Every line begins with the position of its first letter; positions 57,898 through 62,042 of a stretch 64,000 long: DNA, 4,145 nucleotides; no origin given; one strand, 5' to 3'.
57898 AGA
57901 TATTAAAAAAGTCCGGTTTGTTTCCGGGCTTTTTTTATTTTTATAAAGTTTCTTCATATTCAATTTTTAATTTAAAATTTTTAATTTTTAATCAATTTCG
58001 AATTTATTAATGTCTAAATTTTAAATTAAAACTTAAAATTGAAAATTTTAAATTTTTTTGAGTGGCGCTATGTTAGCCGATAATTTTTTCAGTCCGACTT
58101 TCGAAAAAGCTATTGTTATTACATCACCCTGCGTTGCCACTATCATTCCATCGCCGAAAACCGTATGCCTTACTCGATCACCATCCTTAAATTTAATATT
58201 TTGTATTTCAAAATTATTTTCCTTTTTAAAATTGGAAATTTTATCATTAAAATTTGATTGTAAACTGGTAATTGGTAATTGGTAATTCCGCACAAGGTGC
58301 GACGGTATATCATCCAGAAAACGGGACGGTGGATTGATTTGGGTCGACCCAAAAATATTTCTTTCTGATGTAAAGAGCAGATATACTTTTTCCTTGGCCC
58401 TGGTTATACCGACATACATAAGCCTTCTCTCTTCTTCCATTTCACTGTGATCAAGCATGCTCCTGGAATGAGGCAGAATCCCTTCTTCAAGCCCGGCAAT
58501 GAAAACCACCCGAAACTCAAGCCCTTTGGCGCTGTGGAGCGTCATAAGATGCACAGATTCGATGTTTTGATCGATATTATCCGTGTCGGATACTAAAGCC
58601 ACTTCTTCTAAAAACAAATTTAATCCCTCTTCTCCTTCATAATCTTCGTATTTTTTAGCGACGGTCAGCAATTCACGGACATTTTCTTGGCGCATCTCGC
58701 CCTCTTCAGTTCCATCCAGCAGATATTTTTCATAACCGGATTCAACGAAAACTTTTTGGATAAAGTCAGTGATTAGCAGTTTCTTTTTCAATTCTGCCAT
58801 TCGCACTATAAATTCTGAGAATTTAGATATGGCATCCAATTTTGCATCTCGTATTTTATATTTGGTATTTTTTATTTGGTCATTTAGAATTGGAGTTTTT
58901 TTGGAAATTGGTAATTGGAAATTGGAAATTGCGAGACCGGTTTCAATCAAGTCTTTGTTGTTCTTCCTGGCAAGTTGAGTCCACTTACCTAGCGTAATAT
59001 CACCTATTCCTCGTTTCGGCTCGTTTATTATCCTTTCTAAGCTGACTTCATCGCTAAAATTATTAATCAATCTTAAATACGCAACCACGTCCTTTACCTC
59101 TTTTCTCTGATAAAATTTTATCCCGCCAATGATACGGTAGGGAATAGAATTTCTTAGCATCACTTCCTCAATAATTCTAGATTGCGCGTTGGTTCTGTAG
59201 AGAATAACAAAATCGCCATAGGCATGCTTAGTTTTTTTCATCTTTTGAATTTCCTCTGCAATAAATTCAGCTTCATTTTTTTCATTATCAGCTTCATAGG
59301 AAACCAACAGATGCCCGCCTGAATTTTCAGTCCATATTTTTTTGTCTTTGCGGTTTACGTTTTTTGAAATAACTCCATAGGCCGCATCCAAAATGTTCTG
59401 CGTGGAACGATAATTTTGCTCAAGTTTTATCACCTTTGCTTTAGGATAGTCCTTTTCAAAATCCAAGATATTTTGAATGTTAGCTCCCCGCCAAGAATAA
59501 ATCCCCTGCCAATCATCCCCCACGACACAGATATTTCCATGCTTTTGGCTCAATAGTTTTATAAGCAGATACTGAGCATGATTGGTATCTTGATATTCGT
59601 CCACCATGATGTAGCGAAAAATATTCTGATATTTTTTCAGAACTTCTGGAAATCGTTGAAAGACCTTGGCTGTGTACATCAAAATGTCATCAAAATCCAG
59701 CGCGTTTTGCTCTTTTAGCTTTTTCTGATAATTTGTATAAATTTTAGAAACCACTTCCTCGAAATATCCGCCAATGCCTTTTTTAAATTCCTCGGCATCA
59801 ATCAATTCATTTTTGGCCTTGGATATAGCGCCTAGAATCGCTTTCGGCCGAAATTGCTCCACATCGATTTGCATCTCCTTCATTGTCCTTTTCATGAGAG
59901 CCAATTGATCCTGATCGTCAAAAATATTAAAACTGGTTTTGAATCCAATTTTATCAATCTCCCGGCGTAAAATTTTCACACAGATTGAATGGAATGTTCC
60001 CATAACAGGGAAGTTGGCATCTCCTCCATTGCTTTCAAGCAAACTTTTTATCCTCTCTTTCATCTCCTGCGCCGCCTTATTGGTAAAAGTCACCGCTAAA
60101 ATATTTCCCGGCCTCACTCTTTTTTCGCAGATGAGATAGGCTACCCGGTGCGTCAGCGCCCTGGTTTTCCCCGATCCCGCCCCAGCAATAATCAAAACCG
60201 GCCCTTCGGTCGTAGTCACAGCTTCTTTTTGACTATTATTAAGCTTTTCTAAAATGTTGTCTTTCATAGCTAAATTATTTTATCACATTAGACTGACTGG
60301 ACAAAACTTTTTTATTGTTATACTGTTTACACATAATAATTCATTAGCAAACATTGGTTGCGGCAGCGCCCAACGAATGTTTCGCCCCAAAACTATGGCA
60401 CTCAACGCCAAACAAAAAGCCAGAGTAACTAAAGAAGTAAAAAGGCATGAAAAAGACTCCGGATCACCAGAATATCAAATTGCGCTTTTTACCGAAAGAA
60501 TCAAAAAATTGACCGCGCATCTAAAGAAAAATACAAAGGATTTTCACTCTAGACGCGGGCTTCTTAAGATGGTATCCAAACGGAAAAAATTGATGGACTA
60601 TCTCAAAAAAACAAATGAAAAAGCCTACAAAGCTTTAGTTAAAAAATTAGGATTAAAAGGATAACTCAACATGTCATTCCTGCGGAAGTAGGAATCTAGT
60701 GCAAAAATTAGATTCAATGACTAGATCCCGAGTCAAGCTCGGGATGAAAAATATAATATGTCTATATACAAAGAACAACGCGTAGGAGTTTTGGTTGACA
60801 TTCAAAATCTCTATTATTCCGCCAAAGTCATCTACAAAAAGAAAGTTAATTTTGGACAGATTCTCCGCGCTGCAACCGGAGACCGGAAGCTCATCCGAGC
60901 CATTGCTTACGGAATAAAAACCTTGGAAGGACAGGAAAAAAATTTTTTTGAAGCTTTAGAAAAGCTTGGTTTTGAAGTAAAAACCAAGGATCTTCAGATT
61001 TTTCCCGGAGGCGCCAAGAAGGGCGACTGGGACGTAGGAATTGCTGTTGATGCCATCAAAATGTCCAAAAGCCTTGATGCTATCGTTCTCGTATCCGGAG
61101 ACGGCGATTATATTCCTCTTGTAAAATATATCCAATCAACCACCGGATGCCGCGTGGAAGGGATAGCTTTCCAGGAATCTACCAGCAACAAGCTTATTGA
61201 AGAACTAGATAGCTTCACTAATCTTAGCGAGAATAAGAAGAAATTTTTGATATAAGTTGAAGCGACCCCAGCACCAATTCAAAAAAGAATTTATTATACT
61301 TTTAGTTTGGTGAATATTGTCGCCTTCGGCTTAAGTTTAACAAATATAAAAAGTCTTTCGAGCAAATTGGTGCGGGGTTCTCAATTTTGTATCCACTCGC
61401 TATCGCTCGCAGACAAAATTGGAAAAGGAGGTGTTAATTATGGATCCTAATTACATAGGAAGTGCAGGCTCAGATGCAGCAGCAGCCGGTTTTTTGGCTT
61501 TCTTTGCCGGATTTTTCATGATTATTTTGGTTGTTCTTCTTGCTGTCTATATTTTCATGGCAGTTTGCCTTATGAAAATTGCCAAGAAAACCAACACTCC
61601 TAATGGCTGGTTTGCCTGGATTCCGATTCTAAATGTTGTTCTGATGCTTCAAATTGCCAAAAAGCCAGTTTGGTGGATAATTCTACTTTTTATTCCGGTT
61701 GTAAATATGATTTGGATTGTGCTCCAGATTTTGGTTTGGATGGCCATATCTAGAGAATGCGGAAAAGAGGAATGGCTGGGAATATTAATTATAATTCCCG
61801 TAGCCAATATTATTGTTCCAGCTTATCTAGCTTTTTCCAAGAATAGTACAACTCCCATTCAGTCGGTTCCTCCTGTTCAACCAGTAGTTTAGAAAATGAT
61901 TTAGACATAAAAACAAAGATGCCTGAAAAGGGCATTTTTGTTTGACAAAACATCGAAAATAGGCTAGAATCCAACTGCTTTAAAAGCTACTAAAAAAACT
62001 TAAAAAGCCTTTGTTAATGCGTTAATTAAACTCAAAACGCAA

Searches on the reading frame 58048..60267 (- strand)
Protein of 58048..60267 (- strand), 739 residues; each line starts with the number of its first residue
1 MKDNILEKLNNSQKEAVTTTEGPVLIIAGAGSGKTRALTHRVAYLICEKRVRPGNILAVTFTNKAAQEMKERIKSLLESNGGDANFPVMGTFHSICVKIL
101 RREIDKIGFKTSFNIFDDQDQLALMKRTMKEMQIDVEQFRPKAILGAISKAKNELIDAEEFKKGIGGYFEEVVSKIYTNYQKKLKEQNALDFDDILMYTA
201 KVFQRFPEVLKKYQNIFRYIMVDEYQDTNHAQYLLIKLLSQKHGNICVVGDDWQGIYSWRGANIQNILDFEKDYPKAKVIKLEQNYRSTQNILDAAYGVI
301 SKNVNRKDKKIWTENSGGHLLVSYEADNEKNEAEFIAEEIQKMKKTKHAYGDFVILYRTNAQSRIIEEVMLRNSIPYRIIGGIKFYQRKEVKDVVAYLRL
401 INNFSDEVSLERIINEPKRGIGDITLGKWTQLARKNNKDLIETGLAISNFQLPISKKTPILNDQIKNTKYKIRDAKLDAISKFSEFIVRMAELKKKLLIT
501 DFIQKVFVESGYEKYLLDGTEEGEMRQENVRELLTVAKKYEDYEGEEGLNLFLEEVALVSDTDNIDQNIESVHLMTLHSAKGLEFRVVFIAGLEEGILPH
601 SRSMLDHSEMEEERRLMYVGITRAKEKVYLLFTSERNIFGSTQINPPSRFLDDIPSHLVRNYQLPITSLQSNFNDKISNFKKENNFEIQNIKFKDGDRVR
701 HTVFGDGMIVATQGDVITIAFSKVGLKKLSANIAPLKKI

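Call 18: search_protein_families(library=pfam, proteins=[window:58048-60267:-], max_evalue=0.001)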
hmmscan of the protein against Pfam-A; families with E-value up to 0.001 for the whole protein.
window:58048-60267:- (739 aa): 7 families
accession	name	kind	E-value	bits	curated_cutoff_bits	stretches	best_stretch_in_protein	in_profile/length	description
PF00580.27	UvrD-helicase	-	2.1e-95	319.9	23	1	9-275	1-271/271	UvrD/REP helicase N-terminal domain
PF13361.12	UvrD_C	-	1.7e-76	258.4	25.6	1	280-634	1-349/350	UvrD-like helicase C-terminal domain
PF13245.12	AAA_19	-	2.4e-22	80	25.1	1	13-258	1-132/134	AAA domain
PF13538.12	UvrD_C_2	-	1e-11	44.9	27.4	1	572-631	2-52/52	UvrD-like helicase C-terminal domain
PF21196.3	PcrA_UvrD_tudor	-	2.4e-08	34.1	23.9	1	696-738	2-48/48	PcrA/UvrD tudor domain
PF01443.25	Viral_helicase1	-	1.2e-06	29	21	0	552-630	159-226/228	Viral superfamily 1 RNA helicase core domain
PF13604.12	AAA_30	-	4.2e-06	27.1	27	0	8-73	1-66/191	AAA domain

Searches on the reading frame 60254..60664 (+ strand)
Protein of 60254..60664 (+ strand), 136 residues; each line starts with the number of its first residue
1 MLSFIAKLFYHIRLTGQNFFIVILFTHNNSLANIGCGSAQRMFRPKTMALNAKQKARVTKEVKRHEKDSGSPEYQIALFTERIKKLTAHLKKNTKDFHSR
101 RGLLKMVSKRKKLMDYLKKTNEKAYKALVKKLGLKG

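Call 18: search_protein_families(library=pfam, proteins=[window:60254-60664:+], max_evalue=0.001)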
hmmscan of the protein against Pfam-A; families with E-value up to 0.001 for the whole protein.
window:60254-60664:+ (136 aa): 1 family
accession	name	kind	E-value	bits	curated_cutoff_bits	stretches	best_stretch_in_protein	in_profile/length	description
PF00312.27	Ribosomal_S15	-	3.3e-33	114.1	31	1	55-135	1-81/81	Ribosomal protein S15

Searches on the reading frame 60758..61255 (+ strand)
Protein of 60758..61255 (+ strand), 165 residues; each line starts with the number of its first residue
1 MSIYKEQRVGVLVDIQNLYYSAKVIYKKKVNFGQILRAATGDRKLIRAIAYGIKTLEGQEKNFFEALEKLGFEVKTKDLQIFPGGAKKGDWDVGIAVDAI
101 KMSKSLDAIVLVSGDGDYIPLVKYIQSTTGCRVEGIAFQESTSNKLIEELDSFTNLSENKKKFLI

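Call 18: search_protein_families(library=pfam, proteins=[window:60758-61255:+], max_evalue=0.001)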
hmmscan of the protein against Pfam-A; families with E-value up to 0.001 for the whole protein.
window:60758-61255:+ (165 aa): 1 family
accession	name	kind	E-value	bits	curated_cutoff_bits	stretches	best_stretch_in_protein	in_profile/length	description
PF01936.24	NYN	-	2.3e-34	119.4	24.2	1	8-156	1-144/145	NYN domain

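Call 57: find_encoding_contigs(protein=window:60758-61255:+, flank=10000, max_places=2)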
Protein window:60758-61255:+ (165 aa): 23 contigs read that carry it; 2 places shown.
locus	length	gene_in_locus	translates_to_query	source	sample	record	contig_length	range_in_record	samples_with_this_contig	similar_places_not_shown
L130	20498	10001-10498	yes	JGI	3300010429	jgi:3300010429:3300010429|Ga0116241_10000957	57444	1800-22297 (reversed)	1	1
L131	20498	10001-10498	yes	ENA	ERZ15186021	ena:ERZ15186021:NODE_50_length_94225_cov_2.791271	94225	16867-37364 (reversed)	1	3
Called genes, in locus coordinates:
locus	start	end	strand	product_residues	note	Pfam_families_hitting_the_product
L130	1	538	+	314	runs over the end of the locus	PF01171:ATP_bind_3, PF01507:PAPS_reduct (faint)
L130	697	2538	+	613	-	PF06480:FtsH_ext (weak), PF00004:AAA, PF07728:AAA_5 (faint), PF17862:AAA_lid_3, PF01434:Peptidase_M41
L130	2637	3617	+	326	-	PF24400:DUF7544 (weak)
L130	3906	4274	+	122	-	-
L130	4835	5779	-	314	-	PF02899:Phage_int_SAM_1, PF13495:Phage_int_SAM_4 (weak), PF00589:Phage_integrase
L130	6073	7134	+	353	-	PF01476:LysM, PF23473:LysM3_LYK4_5 (faint), PF01476:LysM (weak), PF05257:CHAP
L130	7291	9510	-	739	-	PF00580:UvrD-helicase, PF01443:Viral_helicase1 (faint), PF13245:AAA_19, PF13604:AAA_30 (faint), PF13361:UvrD_C, PF13538:UvrD_C_2, PF21196:PcrA_UvrD_tudor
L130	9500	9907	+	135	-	PF00312:Ribosomal_S15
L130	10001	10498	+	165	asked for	PF01936:NYN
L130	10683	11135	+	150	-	PF18936:DUF5684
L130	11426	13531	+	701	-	PF01138:RNase_PH, PF03725:RNase_PH_C, PF03726:PNPase (weak), PF01138:RNase_PH, PF00013:KH_1, PF00575:S1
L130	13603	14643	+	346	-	-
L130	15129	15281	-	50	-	-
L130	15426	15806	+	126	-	PF08378:NERD (weak), PF02021:UPF0102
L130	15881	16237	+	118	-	PF01258:zf-dskA_traR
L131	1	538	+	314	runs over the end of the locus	PF01171:ATP_bind_3, PF01507:PAPS_reduct (faint)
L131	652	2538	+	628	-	PF06480:FtsH_ext, PF00004:AAA, PF17862:AAA_lid_3, PF01434:Peptidase_M41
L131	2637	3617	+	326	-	PF24400:DUF7544 (weak)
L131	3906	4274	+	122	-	-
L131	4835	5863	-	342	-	PF02899:Phage_int_SAM_1, PF13495:Phage_int_SAM_4 (weak), PF00589:Phage_integrase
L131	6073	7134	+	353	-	PF01476:LysM, PF23473:LysM3_LYK4_5 (faint), PF01476:LysM (weak), PF05257:CHAP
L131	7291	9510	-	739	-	PF00580:UvrD-helicase, PF01443:Viral_helicase1 (faint), PF13245:AAA_19, PF13604:AAA_30 (faint), PF13361:UvrD_C, PF13538:UvrD_C_2, PF21196:PcrA_UvrD_tudor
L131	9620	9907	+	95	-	PF00312:Ribosomal_S15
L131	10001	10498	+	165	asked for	PF01936:NYN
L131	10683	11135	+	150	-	PF18936:DUF5684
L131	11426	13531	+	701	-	PF01138:RNase_PH, PF03725:RNase_PH_C, PF03726:PNPase (weak), PF01138:RNase_PH, PF00013:KH_1, PF00575:S1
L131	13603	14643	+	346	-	-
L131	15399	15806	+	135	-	PF02021:UPF0102, PF08378:NERD (weak)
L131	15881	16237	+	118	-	PF01258:zf-dskA_traR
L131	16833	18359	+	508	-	PF05362:Lon_C (weak), PF13541:ChlI, PF00158:Sigma54_activat (faint), PF00493:MCM, PF01078:Mg_chelatase, PF07728:AAA_5, PF13335:Mg_chelatase_C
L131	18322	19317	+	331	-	PF03990:DUF348 (weak), PF07501:G5, PF03330:DPBB_1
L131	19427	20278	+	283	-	PF00398:RrnaAD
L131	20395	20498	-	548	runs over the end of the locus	PF01040:UbiA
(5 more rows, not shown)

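Call 108: find_homologous_proteins(query=L131:19427-20275:+, max_evalue=1e-60)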
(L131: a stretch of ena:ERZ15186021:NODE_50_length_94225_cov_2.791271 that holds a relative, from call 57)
Query L131:19427-20275:+ (283 aa): 980 proteins with E <= 1e-60 among 8000 candidates; the best 120 are listed.
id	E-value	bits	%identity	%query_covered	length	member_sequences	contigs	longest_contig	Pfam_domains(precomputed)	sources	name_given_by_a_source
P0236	3.6e-178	609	99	100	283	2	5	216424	PF00398.27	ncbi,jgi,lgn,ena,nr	ncbi:MAG TPA: 16S rRNA (adenine(1518)-N(6)/adenine(1519)-N(6))-dimethyltransferase RsmA [Candidatus 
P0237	2.8e-130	452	76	100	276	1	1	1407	PF00398.27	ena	-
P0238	4.3e-126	438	74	99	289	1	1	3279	PF00398.27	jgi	jgi:16S rRNA (adenine1518-N6/adenine1519-N6)-dimethyltransferase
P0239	5.9e-126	437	71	100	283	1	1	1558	PF00398.27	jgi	jgi:16S rRNA (adenine1518-N6/adenine1519-N6)-dimethyltransferase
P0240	6.0e-126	437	75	99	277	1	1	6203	PF00398.27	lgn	-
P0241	6.6e-122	424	70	99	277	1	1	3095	PF00398.27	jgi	jgi:16S rRNA (adenine1518-N6/adenine1519-N6)-dimethyltransferase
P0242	6.1e-119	414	70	100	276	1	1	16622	PF00398.27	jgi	jgi:16S rRNA (adenine1518-N6/adenine1519-N6)-dimethyltransferase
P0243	1.2e-116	407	68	99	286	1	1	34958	PF00398.27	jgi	jgi:16S rRNA (adenine1518-N6/adenine1519-N6)-dimethyltransferase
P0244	2.9e-115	402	69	99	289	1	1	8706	PF00398.27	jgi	jgi:16S rRNA (adenine1518-N6/adenine1519-N6)-dimethyltransferase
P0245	2.3e-114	399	70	100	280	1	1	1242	PF00398.27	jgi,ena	-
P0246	2.4e-113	396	66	99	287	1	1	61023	PF00398.27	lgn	-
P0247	5.9e-112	392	66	100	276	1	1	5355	PF00398.27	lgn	-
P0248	6.6e-112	391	69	99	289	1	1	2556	PF00398.27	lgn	-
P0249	4.3e-110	385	66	100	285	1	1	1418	PF00398.27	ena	-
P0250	8.5e-110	384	66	100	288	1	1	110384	PF00398.27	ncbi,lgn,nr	ncbi:MAG: Ribosomal small subunit methyltransferase [Patescibacteria group bacterium]|nr:Ribosomal s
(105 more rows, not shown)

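Call 109: find_encoding_contigs(protein=P0236, flank=10000, max_places=2)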
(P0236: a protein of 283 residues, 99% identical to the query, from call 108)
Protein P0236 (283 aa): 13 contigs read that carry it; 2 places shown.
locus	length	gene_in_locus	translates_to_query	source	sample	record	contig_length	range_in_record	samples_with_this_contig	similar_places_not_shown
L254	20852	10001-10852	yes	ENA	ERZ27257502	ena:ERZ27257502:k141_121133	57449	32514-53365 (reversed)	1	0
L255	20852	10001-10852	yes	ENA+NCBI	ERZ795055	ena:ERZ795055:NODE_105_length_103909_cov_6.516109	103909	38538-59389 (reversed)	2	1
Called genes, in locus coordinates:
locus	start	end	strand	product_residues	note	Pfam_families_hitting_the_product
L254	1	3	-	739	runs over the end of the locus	PF00580:UvrD-helicase, PF01443:Viral_helicase1 (faint), PF13245:AAA_19, PF13604:AAA_30 (faint), PF13361:UvrD_C, PF13538:UvrD_C_2, PF21196:PcrA_UvrD_tudor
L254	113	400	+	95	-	PF00312:Ribosomal_S15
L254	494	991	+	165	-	PF01936:NYN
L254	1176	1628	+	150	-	PF18936:DUF5684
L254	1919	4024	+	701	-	PF01138:RNase_PH, PF03725:RNase_PH_C, PF03726:PNPase (weak), PF01138:RNase_PH, PF00013:KH_1, PF00575:S1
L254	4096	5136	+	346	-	-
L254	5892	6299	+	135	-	PF02021:UPF0102, PF08378:NERD (weak)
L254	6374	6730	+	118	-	PF01258:zf-dskA_traR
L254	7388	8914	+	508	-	PF05362:Lon_C (weak), PF13541:ChlI, PF00158:Sigma54_activat (faint), PF00493:MCM, PF01078:Mg_chelatase, PF07728:AAA_5, PF13335:Mg_chelatase_C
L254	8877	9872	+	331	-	PF03990:DUF348 (weak), PF07501:G5, PF03330:DPBB_1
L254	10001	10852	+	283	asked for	PF00398:RrnaAD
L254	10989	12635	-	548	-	PF01040:UbiA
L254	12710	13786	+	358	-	PF18884:TSP3_bac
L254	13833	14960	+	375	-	-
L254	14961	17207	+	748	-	-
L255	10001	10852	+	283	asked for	PF00398:RrnaAD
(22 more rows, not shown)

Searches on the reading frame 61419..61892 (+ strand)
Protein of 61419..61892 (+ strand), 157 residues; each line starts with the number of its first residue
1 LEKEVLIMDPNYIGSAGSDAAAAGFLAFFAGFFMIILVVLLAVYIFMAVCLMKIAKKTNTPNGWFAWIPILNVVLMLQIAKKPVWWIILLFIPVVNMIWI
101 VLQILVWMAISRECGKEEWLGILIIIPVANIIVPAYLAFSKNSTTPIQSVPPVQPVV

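Call 18: search_protein_families(library=pfam, proteins=[window:61419-61892:+], max_evalue=0.001)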
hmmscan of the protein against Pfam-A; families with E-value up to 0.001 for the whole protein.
window:61419-61892:+ (157 aa): 1 family
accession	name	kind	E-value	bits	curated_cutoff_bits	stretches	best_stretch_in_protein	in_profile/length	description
PF18936.5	DUF5684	-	1.9e-11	44.8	27.4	1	64-142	1-75/81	Family of unknown function (DUF5684)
